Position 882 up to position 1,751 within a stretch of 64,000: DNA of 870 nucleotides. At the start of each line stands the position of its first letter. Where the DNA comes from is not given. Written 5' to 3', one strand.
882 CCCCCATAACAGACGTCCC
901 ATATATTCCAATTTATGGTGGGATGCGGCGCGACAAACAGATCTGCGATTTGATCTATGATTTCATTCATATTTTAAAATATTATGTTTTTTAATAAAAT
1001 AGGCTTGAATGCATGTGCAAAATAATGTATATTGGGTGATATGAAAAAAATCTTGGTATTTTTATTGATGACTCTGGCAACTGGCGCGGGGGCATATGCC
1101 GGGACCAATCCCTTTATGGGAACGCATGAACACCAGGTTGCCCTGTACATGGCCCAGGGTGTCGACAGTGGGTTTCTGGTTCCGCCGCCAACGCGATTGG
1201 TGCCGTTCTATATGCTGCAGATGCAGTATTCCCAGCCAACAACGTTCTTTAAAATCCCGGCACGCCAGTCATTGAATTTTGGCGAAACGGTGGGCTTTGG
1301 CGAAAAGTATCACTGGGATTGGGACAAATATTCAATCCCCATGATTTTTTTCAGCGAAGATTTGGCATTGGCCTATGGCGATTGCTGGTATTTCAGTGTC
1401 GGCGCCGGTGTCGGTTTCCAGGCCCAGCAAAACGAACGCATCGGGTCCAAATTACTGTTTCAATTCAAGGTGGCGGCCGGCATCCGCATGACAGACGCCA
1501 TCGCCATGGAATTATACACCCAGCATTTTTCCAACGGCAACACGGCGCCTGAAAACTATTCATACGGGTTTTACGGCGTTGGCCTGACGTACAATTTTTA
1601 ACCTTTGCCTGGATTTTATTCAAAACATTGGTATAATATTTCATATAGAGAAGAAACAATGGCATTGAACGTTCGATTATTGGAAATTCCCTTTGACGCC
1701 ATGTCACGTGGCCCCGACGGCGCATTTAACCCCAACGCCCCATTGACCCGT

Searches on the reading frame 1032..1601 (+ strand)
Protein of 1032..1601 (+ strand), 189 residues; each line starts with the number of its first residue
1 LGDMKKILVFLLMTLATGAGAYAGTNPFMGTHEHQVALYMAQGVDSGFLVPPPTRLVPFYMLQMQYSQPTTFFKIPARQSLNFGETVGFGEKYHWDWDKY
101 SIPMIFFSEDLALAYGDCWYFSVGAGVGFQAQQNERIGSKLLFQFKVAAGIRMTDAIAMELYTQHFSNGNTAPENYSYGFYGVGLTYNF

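Call 87: search_protein_families(library=pfam, proteins=[window:1032-1601:+], max_evalue=0.01)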
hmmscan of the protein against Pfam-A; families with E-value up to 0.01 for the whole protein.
window:1032-1601:+ (189 aa): 1 family
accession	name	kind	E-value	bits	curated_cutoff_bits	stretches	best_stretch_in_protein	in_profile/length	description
PF09411.16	PagL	-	1e-07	32.6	23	1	119-188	61-136/136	Lipid A 3-O-deacylase (PagL)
